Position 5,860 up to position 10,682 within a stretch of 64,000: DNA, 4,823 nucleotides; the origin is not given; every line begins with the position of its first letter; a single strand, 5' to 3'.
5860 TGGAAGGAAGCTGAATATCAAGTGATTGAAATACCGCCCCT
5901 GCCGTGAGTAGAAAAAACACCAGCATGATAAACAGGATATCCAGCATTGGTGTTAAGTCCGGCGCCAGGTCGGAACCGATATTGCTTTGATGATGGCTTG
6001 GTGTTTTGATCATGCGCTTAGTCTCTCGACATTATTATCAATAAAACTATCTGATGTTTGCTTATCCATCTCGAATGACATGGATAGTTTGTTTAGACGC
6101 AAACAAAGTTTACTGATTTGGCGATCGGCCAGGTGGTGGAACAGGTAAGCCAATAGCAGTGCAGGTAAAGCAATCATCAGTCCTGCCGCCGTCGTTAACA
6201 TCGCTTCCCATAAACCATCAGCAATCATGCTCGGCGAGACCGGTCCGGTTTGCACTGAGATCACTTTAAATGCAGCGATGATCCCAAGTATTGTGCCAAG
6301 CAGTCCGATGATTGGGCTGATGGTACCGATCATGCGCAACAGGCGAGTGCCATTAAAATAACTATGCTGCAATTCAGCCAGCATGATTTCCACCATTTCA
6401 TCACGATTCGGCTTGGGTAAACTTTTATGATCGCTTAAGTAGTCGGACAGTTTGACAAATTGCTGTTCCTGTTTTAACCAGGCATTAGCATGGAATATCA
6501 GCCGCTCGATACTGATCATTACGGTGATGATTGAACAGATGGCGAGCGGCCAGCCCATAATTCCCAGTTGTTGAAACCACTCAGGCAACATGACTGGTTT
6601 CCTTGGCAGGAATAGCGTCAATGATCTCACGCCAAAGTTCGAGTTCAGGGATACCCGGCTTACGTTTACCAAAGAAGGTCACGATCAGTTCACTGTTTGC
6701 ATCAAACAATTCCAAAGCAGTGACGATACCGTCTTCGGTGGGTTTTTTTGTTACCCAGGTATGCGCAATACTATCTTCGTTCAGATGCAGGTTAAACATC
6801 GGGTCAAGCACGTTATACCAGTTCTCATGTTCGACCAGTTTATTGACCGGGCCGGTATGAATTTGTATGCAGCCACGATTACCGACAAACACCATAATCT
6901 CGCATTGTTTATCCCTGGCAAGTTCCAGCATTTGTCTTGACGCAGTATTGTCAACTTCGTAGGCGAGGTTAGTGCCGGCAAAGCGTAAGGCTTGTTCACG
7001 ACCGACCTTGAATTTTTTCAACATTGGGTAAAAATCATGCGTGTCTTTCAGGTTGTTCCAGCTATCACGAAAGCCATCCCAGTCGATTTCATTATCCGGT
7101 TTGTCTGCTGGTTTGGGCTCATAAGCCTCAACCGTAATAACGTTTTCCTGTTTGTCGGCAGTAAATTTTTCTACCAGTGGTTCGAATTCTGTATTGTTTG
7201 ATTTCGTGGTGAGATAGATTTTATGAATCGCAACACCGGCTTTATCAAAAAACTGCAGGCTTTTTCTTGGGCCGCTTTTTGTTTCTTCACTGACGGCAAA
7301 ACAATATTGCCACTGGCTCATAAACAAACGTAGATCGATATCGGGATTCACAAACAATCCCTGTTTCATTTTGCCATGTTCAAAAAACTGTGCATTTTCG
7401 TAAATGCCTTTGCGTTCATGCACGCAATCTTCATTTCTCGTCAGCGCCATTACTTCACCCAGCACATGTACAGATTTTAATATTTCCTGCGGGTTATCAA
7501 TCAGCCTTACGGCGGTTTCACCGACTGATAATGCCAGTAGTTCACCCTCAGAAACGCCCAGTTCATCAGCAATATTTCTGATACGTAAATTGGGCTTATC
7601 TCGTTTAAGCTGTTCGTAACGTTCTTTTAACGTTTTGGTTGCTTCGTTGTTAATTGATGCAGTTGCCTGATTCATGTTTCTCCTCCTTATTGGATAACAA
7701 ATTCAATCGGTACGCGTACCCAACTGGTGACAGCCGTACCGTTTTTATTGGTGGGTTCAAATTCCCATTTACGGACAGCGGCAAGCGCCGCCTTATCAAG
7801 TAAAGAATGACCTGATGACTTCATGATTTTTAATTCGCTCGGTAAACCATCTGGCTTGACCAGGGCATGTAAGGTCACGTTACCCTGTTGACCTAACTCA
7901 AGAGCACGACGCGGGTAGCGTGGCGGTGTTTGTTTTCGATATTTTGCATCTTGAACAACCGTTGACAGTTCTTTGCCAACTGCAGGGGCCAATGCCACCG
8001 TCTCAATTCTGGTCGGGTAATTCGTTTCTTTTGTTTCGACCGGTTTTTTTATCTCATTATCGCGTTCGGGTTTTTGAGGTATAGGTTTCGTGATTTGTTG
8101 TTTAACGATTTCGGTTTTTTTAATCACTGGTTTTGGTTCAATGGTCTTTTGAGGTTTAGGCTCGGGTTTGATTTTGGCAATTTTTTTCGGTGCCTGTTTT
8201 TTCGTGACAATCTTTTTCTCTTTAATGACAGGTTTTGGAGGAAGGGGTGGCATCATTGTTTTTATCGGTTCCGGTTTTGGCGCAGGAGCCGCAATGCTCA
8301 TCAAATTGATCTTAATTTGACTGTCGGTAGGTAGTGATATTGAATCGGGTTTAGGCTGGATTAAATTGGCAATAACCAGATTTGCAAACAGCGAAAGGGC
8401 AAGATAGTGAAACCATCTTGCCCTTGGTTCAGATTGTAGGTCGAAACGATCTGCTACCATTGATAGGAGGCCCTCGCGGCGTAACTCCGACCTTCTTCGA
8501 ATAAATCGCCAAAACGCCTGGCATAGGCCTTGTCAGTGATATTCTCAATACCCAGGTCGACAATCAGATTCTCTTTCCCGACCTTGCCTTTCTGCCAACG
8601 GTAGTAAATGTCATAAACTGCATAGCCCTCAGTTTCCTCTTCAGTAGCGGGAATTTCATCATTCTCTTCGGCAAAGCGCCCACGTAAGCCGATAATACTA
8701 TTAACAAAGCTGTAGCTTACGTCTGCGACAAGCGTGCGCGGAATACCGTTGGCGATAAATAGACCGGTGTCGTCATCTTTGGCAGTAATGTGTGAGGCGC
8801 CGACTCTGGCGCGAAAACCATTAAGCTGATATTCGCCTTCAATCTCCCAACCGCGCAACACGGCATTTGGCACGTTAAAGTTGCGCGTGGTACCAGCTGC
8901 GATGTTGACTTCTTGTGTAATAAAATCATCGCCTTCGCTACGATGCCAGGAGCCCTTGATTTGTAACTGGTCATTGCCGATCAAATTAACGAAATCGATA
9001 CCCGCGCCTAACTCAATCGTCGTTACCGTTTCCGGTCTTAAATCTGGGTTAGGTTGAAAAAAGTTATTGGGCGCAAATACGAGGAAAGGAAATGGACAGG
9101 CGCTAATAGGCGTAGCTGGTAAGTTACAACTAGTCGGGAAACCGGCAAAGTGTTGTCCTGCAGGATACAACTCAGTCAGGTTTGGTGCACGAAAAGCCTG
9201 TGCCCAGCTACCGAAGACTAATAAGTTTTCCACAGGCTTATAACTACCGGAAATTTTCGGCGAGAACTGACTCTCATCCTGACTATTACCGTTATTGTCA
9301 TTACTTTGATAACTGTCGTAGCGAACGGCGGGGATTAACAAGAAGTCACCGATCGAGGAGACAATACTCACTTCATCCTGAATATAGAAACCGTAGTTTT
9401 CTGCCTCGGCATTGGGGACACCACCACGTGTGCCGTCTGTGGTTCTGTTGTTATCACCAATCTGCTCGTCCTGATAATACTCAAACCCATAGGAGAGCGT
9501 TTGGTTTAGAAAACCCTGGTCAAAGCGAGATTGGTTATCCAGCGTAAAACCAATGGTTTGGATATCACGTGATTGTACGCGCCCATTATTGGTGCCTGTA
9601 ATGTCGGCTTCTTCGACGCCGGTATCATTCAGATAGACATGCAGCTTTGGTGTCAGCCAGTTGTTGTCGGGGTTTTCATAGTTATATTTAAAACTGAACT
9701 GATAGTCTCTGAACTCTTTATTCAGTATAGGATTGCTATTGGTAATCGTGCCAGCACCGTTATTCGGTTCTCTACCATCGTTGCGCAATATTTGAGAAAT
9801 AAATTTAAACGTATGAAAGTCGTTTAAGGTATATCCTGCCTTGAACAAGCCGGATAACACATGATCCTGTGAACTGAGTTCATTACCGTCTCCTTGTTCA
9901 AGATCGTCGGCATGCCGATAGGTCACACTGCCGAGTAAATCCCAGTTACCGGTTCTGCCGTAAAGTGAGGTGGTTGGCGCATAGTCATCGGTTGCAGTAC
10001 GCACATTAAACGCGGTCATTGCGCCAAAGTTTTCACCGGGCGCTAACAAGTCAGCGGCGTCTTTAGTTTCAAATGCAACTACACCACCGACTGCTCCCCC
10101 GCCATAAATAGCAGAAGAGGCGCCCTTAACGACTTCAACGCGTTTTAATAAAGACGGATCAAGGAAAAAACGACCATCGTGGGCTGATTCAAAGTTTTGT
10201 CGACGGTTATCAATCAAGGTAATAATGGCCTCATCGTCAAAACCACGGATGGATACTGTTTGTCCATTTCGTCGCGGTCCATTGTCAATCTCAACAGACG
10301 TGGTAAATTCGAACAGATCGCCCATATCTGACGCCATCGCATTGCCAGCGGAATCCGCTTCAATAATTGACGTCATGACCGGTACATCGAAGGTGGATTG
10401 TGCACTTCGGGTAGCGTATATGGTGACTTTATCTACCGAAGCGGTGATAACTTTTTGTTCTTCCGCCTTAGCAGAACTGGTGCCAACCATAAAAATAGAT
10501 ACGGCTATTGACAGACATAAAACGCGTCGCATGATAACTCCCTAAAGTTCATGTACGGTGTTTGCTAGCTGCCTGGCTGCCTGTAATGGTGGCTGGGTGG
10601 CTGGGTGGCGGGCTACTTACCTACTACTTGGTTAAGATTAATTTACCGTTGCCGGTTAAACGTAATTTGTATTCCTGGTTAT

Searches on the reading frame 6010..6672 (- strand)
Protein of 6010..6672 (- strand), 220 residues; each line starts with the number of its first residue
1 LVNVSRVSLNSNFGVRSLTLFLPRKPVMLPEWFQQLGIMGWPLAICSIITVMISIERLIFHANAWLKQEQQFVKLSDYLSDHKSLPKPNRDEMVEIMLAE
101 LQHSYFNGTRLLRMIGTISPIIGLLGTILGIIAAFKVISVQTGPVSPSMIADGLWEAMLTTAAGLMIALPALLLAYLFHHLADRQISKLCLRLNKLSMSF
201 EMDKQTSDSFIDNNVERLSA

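Call 28: search_protein_families(library=pfam, proteins=[window:6010-6672:-], max_evalue=0.001)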
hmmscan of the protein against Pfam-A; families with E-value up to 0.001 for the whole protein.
window:6010-6672:- (220 aa): 1 family
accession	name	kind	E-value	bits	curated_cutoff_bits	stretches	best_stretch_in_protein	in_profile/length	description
PF01618.21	MotA_ExbB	-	3.5e-24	85.4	22.9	1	91-188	28-124/127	MotA/TolQ/ExbB proton channel family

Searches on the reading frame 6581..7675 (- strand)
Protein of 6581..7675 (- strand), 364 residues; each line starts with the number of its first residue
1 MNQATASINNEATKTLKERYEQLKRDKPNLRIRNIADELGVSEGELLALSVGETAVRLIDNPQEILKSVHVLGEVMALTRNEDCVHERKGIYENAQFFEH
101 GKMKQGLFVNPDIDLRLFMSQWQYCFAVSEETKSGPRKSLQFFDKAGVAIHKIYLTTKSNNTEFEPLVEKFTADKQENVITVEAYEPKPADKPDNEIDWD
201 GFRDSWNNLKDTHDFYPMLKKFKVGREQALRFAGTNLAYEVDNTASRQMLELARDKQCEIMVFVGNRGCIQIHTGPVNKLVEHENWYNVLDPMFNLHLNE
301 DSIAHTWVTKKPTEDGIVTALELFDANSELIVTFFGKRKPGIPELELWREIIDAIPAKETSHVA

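Call 28: search_protein_families(library=pfam, proteins=[window:6581-7675:-], max_evalue=0.001)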
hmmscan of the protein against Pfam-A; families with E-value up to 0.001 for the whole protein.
window:6581-7675:- (364 aa): 2 families
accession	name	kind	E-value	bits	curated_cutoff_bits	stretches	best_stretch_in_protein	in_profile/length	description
PF05171.18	HemS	-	1.1e-81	271.5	24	2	40-171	1-128/128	Haemin-degrading HemS.ChuX domain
PF06228.19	ChuX_HutX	-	4.1e-57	192.2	25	2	36-165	1-132/134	Haem utilisation ChuX/HutX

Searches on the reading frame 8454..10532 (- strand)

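Call 58: search_protein_families(library=pfam, proteins=[window:8454-10532:-], max_evalue=0.00001)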
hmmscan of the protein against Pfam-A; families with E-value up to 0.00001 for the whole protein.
window:8454-10532:- (692 aa): 2 families
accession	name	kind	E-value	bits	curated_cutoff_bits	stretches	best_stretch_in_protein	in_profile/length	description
PF00593.30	TonB_dep_Rec_b-barrel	-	4.1e-48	165.8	27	1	253-665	38-436/436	TonB dependent receptor-like, beta-barrel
PF07715.20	Plug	-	4.3e-21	75.9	23.9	1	48-151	3-107/107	TonB-dependent Receptor Plug Domain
